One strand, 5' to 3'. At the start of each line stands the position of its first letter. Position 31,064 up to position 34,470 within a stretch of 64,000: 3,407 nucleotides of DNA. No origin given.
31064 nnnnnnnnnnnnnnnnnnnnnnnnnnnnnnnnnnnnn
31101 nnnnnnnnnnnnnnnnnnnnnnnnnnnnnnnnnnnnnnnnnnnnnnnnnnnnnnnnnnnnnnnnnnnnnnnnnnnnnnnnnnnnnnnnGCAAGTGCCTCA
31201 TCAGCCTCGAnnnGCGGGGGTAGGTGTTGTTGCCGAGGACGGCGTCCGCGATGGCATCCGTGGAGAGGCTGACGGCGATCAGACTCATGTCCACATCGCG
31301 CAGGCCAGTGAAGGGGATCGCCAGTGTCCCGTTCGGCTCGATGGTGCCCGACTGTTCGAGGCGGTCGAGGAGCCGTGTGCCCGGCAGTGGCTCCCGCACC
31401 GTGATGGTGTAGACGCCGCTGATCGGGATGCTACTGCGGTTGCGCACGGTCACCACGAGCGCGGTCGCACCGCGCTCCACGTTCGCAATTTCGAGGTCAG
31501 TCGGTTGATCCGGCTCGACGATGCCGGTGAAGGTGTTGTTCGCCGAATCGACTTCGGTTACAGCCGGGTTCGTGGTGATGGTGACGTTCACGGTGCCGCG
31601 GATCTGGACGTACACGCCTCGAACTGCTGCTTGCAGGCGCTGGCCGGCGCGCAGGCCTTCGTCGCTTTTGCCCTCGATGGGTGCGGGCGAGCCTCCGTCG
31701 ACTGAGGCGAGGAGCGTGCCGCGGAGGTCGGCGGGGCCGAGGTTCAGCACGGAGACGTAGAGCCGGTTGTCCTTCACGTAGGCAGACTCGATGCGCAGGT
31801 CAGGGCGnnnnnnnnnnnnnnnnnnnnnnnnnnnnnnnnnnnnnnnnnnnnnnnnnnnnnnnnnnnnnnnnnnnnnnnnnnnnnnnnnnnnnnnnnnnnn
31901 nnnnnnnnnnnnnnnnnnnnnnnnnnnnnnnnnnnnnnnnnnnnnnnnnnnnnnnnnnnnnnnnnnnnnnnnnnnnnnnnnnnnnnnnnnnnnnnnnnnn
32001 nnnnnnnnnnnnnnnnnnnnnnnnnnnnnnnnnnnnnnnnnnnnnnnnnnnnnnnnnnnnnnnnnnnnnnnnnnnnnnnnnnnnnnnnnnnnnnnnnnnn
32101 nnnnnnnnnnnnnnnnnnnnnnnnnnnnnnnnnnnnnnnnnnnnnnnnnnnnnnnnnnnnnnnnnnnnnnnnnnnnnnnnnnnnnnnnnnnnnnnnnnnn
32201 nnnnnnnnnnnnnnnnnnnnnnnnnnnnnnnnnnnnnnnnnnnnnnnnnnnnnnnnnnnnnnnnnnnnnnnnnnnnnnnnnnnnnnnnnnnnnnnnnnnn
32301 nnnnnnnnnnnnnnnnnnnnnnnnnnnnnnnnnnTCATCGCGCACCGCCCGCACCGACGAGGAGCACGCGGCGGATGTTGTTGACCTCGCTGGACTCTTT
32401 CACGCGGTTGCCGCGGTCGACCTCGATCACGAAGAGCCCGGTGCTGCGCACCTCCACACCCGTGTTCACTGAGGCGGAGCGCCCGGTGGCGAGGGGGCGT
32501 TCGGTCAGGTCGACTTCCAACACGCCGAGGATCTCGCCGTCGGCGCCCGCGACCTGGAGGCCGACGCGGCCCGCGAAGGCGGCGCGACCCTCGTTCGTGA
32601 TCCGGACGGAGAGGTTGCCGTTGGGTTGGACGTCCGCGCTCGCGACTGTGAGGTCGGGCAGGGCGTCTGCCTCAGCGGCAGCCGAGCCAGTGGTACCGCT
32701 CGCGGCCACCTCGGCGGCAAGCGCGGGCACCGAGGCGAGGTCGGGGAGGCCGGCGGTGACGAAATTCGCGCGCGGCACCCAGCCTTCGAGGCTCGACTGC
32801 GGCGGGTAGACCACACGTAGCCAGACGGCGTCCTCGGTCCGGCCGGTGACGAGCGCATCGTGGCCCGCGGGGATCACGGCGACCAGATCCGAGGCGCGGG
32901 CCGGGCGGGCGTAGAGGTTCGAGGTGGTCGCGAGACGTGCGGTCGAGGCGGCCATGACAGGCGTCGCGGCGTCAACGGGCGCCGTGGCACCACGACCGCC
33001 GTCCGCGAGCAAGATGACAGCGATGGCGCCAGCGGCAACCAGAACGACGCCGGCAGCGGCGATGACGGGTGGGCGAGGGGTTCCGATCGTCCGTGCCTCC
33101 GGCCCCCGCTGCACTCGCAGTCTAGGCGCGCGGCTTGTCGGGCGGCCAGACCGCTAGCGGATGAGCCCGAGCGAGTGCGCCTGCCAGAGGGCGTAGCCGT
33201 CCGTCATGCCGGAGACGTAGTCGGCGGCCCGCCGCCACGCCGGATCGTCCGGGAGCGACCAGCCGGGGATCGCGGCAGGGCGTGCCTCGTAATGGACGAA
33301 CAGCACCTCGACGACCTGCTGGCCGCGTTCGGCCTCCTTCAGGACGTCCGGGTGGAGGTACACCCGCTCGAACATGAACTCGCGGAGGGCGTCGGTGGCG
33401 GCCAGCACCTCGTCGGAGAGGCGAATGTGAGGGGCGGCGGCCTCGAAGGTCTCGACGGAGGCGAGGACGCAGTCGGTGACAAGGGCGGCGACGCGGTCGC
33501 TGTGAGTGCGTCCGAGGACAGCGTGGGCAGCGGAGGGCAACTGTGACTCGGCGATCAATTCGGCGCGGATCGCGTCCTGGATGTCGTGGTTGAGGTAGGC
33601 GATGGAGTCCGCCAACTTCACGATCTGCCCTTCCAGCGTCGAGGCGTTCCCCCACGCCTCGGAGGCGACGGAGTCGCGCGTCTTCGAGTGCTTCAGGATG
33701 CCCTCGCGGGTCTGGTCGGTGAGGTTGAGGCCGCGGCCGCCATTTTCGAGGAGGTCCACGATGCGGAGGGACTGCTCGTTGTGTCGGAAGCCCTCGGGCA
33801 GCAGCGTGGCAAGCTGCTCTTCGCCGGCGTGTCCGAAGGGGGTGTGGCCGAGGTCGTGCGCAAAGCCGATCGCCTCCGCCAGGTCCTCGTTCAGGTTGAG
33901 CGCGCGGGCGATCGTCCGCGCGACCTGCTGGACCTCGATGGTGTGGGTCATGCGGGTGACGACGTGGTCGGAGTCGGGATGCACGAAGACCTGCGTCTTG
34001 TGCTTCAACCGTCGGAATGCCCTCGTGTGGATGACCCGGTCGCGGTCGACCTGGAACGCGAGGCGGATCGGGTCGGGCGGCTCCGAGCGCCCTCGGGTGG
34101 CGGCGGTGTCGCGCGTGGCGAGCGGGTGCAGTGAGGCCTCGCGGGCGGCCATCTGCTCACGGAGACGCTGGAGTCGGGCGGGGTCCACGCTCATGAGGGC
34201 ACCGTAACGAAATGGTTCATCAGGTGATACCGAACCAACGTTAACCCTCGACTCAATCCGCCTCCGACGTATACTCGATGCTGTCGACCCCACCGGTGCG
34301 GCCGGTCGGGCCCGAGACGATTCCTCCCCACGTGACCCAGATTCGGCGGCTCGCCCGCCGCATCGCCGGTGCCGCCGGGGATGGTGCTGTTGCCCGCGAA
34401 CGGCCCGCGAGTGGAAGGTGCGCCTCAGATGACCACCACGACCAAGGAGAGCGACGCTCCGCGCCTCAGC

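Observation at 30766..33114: Three-gene insertion splitting the conserved dgt-dnaG-rpoD block: DinB-like protein plus two tandem SH3b-CARDB membrane paralogues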

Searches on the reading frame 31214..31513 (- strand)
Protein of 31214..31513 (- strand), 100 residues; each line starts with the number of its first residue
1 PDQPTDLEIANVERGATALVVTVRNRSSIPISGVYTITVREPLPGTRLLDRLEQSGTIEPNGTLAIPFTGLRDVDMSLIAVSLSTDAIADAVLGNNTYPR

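Call 59: search_protein_families(library=pfam, proteins=[window:31214-31513:-], max_evalue=1)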
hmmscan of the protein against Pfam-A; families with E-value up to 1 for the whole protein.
seq(100 aa): 0 families

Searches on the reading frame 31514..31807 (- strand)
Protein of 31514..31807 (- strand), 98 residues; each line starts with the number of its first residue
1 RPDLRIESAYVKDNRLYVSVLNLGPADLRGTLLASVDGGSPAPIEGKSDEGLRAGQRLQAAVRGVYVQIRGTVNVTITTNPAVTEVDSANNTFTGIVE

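Call 59: search_protein_families(library=pfam, proteins=[window:31514-31807:-], max_evalue=1)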
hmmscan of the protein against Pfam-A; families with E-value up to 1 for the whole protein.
seq(98 aa): 2 families
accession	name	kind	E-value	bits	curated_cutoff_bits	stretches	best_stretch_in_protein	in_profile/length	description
PF07705.17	CARDB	-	0.023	15.3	22.7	1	10-94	17-100/101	CARDB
PF09436.16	DUF2016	-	0.031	14.5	24.3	1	41-71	15-45/74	Domain of unknown function (DUF2016)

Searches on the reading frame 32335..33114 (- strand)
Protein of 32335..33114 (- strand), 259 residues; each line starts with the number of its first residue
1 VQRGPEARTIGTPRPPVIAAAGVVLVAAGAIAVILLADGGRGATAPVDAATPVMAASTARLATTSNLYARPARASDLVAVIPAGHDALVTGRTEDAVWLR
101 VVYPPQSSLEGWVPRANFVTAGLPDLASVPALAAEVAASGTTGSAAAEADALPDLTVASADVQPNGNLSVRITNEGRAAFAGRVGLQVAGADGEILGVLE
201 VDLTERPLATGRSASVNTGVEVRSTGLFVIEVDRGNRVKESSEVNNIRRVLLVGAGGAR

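Call 3: search_protein_families(library=pfam, proteins=[window:32335-33114:-], max_evalue=1)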
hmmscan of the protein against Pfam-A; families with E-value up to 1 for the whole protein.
window:32335-33114:- (259 aa): 2 families
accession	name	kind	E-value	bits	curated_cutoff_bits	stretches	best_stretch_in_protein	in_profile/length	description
PF07705.17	CARDB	-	3.8e-06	27.5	22.7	1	153-248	2-99/101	CARDB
PF08239.17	SH3_3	-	0.0015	19.1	27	1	66-116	4-51/54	Bacterial SH3 domain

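Call 4: search_protein_families(library=ncbifam, proteins=[window:32335-33114:-], max_evalue=1)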
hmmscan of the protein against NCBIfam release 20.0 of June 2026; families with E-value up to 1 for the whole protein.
window:32335-33114:- (259 aa): 0 families

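Call 31: find_homologous_proteins(query=window:32335-33114:-)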
Query window:32335-33114:- (259 aa): 41 proteins with E <= 0.001 among 8000 candidates.
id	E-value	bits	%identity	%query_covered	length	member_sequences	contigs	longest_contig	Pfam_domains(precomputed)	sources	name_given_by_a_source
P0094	1.0e-145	502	96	100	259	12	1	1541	PF07705.18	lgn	-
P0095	3.8e-137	474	91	100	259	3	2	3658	PF07705.18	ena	-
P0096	1.2e-115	403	94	82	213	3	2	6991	PF07705.18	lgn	-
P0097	6.7e-112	391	76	98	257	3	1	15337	PF08239.18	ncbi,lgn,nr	ncbi:MAG: SH3 domain-containing protein [Dehalococcoidia bacterium]|nr:SH3 domain-containing protein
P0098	1.7e-104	367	79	88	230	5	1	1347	PF08239.18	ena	-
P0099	2.4e-104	366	79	90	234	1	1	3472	PF08239.18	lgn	-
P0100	5.9e-101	355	74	90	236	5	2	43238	-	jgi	-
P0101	9.0e-100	351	76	86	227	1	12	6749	-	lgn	-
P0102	1.9e-98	347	76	87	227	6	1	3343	-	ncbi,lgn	-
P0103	2.0e-98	347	74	88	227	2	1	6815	-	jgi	-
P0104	3.6e-97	343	82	78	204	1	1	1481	PF07705.18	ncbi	ncbi:MAG: hypothetical protein EPO65_00725, partial [Dehalococcoidia bacterium]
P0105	4.0e-97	343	78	82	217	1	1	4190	-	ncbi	-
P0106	2.3e-96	340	80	79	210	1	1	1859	-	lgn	-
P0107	6.2e-96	339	74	87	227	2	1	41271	-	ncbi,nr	ncbi:MAG: hypothetical protein C4558_01340 [Dehalococcoidia bacterium]|nr:MAG: hypothetical protein 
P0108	4.0e-94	333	79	80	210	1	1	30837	PF07705.18,PF08239.18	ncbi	-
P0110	3.5e-91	323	94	66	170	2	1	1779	PF07705.18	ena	-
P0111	1.9e-90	321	76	78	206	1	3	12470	PF07705.18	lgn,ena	-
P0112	4.2e-87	310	73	80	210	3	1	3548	PF08239.18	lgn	-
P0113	3.5e-84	300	81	68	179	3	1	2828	PF07705.18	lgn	-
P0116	5.1e-76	274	61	85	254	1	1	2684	PF07705.18,PF08239.18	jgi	jgi:hypothetical protein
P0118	2.7e-72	262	58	93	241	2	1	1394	PF07705.18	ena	-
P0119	6.1e-72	260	56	99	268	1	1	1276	PF07705.18,PF08239.18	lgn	-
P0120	1.3e-71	259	57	93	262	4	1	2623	PF07705.18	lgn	-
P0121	1.3e-65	240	53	94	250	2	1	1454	PF07705.18,PF08239.18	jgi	jgi:hypothetical protein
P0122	7.7e-65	237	55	92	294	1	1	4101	PF07705.18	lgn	-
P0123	8.7e-65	237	53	94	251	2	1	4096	PF07705.18,PF08239.18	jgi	jgi:hypothetical protein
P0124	1.7e-64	236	59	80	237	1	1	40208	PF07705.18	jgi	-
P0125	1.8e-64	236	53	94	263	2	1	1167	PF07705.18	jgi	-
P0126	1.0e-63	233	53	94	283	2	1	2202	PF07705.18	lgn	-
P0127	2.9e-63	232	56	94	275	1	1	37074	PF07705.18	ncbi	-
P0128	4.6e-63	231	60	77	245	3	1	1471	PF07705.18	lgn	-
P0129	2.6e-62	229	53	94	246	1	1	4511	PF07705.18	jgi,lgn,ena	-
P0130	8.8e-62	227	53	94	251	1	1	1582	PF07705.18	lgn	-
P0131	6.7e-61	224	52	94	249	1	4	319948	PF07705.18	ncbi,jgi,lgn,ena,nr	ncbi:MAG: hypothetical protein M0R73_00765 [Dehalococcoidia bacterium]|nr:hypothetical protein [Deha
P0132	5.6e-60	221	53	94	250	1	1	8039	PF07705.18,PF08239.18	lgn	-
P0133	2.7e-59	219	52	94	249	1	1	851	PF07705.18,PF08239.18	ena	-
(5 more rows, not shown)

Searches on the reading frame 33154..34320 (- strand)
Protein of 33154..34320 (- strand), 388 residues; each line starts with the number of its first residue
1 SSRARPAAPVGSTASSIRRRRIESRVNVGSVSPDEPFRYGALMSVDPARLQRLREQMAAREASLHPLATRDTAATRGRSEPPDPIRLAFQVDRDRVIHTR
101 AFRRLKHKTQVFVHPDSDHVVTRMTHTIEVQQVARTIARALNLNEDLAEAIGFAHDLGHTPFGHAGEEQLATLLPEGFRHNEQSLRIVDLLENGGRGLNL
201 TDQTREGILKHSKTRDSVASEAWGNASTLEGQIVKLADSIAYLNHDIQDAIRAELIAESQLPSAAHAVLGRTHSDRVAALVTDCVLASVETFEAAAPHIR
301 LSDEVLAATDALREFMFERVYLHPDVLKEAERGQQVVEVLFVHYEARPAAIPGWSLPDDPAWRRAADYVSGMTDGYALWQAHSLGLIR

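Call 3: search_protein_families(library=pfam, proteins=[window:33154-34320:-], max_evalue=1)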
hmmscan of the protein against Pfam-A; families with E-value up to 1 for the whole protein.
window:33154-34320:- (388 aa): 2 families
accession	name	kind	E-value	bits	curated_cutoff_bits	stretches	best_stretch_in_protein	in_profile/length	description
PF13286.11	HD_assoc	-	4.1e-16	59.7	22.2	1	299-379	1-87/91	Phosphohydrolase-associated domain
PF01966.28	HD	-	1.7e-15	57.8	22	1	124-241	2-114/116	HD domain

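Call 4: search_protein_families(library=ncbifam, proteins=[window:33154-34320:-], max_evalue=1)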
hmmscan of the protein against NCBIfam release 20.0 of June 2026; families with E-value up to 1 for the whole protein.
window:33154-34320:- (388 aa): 17 families
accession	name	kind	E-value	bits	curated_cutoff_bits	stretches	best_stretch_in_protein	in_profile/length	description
NF002327.0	PRK01286.1-2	equivalog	8.8e-128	426.2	393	1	52-384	3-336/345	deoxyguanosinetriphosphate triphosphohydrolase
NF002329.0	PRK01286.1-4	equivalog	5.6e-101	338.2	494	1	63-380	14-330/342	deoxyguanosinetriphosphate triphosphohydrolase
NF002326.0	PRK01286.1-1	equivalog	5.1e-83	279.5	390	2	59-262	4-219/379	deoxyguanosinetriphosphate triphosphohydrolase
NF002328.0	PRK01286.1-3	equivalog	2.2e-69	234.4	467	3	71-212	21-169/404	deoxyguanosinetriphosphate triphosphohydrolase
TIGR01353.1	dGTP_triPase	subfamily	3.5e-60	204.6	152.35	3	86-215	2-147/389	dGTP triphosphohydrolase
NF041026.1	antiphage_dGTPase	exception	1.8e-52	178.9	400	3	82-220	12-165/425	anti-phage deoxyguanosine triphosphatase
NF002330.0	PRK01286.1-5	equivalog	1.3e-50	172.7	511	1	75-259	12-214/384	deoxyguanosinetriphosphate triphosphohydrolase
NF003701.1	PRK05318.1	subfamily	4.9e-45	154.2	383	3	84-221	15-168/426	anti-phage deoxyguanosine triphosphatase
NF002829.0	PRK03007.1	equivalog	5.2e-39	134.3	385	2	73-210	14-163/425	deoxyguanosinetriphosphate triphosphohydrolase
NF002205.0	PRK01096.1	equivalog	2.3e-25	89.5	439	2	69-170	8-125/444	deoxyguanosinetriphosphate triphosphohydrolase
NF003429.0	PRK04926.1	equivalog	4.3e-21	75.3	405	1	82-171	25-133/500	dGTPase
TIGR00277.1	HDIG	domain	7.4e-07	28.9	27.6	1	125-160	7-42/84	HDIG domain-containing metalloprotein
NF005519.0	PRK07152.1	equivalog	0.007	15.3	315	1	122-158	196-232/361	nicotinate-nucleotide adenylyltransferase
NF045665.1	NTPtran_DVU1551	equivalog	0.008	15.2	315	1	122-165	217-265/359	DVU_1551 family NTP transferase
TIGR03319.1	RNase_Y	equivalog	0.0091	14.5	454.35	1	124-159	331-366/514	ribonuclease Y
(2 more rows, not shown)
